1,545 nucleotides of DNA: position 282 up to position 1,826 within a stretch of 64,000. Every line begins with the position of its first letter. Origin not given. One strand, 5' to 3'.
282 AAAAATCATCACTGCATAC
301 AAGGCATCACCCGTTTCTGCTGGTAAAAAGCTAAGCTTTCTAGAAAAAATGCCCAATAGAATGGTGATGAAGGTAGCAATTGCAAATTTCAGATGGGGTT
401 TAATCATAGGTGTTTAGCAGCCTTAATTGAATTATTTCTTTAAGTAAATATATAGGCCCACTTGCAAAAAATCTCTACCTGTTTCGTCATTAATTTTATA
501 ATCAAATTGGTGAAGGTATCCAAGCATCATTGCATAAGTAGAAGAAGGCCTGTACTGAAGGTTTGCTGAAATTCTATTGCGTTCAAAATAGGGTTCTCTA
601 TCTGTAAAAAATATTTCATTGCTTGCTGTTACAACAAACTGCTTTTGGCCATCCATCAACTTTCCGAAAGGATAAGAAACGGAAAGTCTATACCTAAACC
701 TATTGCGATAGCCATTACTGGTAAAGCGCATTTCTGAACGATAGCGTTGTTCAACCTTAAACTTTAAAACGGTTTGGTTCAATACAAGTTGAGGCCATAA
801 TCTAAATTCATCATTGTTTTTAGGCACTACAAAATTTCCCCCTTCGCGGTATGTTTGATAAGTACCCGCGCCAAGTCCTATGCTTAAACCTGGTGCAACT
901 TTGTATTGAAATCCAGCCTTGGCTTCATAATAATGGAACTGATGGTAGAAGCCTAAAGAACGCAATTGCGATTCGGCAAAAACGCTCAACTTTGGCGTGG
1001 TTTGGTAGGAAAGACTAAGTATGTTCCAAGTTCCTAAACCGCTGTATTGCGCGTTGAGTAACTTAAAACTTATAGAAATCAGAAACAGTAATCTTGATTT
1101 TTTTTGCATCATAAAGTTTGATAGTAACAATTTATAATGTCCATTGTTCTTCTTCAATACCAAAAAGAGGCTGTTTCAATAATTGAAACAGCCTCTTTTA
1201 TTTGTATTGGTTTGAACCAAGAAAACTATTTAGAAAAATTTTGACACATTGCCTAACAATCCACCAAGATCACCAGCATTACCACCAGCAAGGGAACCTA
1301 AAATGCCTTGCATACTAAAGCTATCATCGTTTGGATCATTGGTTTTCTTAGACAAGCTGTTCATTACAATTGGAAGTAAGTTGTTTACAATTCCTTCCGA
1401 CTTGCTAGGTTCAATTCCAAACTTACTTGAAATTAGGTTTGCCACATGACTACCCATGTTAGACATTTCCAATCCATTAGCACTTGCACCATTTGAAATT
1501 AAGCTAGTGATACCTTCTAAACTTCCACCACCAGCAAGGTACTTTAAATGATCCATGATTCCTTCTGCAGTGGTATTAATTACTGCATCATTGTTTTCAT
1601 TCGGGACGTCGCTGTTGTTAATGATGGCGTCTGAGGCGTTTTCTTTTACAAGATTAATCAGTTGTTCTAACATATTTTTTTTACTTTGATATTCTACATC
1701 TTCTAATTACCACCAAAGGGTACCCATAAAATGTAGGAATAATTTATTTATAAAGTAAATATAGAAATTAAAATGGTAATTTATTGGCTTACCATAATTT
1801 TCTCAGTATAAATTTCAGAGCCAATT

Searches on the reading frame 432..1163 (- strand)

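Call 5: search_protein_families(library=pfam, proteins=[window:432-1163:-], max_evalue=0.01)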
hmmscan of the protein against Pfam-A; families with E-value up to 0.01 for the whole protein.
window:432-1163:- (243 aa): 1 family
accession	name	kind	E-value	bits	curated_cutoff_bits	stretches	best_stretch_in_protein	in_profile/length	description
PF10677.15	DUF2490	-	2.9e-36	125.4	29.8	1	44-227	2-183/186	Protein of unknown function (DUF2490)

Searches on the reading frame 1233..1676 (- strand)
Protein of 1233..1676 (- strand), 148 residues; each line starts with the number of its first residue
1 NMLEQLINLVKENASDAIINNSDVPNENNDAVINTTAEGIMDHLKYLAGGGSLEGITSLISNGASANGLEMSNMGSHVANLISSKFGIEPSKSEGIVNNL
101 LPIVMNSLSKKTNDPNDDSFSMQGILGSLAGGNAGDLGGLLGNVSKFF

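Call 61: search_protein_families(library=pfam, proteins=[window:1233-1676:-], max_evalue=0.001)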
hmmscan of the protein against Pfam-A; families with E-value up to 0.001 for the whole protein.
window:1233-1676:- (148 aa): 1 family
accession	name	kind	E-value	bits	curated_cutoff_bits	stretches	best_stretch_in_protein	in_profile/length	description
PF06078.17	DUF937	-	8e-06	26.8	25.4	1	72-142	5-76/135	Bacterial protein of unknown function (DUF937)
